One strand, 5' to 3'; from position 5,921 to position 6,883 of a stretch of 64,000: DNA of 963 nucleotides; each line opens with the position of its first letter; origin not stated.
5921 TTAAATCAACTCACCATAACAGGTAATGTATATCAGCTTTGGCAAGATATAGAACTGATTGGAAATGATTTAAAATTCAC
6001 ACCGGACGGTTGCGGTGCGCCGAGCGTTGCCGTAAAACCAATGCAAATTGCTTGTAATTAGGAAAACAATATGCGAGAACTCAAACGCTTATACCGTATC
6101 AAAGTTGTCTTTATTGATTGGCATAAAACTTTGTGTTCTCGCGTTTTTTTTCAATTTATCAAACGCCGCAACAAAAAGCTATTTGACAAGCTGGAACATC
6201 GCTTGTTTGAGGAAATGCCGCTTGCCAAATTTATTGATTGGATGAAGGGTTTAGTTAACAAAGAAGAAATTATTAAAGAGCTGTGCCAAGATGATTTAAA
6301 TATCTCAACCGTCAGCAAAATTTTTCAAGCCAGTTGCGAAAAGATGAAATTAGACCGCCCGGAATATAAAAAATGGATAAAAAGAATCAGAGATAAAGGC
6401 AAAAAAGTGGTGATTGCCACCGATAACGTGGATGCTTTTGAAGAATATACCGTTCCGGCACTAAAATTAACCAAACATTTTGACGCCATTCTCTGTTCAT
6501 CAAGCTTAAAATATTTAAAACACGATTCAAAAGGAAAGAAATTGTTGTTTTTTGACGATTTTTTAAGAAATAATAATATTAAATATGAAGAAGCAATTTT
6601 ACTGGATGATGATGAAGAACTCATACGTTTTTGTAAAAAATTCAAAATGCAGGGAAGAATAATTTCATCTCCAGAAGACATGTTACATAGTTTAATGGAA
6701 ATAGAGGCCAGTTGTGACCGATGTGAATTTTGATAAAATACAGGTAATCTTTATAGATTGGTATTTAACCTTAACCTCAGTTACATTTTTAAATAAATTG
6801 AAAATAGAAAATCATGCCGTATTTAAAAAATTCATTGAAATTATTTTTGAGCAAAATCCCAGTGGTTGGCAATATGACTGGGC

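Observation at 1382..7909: Eight-gene translationally coupled operon joining peptide-trimming and nucleotide-cleaving enzymes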

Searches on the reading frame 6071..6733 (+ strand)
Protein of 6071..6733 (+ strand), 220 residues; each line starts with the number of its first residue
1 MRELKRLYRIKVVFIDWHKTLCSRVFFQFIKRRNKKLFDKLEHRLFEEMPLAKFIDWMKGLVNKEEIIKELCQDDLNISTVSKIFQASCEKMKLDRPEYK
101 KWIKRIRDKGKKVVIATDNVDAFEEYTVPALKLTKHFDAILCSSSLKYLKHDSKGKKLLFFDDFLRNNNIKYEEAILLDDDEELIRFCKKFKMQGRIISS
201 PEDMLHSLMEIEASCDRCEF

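Call 3: search_protein_families(library=pfam, proteins=[window:6071-6733:+], max_evalue=0.01)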
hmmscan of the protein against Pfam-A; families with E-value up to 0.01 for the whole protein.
window:6071-6733:+ (220 aa): 3 families
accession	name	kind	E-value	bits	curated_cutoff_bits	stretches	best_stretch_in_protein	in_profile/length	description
PF00702.32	Hydrolase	-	1.3e-06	29.4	26.4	1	10-158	1-162/191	haloacid dehalogenase-like hydrolase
PF13419.12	HAD_2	-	0.00013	22.6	23.8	1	64-193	45-173/178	Haloacid dehalogenase-like hydrolase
PF12710.13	HAD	-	0.0067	17.3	27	1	13-145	1-131/189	haloacid dehalogenase-like hydrolase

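Call 4: search_protein_families(library=ncbifam, proteins=[window:6071-6733:+], max_evalue=0.01)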
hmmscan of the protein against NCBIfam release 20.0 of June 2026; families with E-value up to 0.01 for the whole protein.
window:6071-6733:+ (220 aa): 6 families
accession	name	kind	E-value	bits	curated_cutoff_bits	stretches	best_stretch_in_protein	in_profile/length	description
TIGR02247.1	HAD-1A3-hyp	subfamily_domain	4.1e-09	36.5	125.4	1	73-211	76-208/211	epoxide hydrolase N-terminal domain-like phosphatase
TIGR02253.1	CTE7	subfamily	6.2e-06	26.1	169.75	1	10-181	2-176/221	TIGR02253 family HAD-type hydrolase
TIGR01993.1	Pyr-5-nucltdase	equivalog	1e-05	25.4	142.9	1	89-194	80-179/183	pyrimidine 5'-nucleotidase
NF006991.0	PRK09456.1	equivalog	0.00089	19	295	1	55-194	45-180/199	glucose-1-phosphatase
NF049860.1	cyano_PGR5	equivalog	0.0033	17.3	50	1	78-113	26-61/65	cyclic electron transport protein PGR5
TIGR02252.1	DREG-2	subfamily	0.0072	16.1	155.2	0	97-154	108-164/203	HAD hydrolase, REG-2-like, family IA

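Call 49: search_protein_families(library=padloc, proteins=[window:6071-6733:+], max_evalue=0.001)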
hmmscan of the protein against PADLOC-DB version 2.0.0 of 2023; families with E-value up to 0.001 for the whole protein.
window:6071-6733:+ (220 aa): 0 families
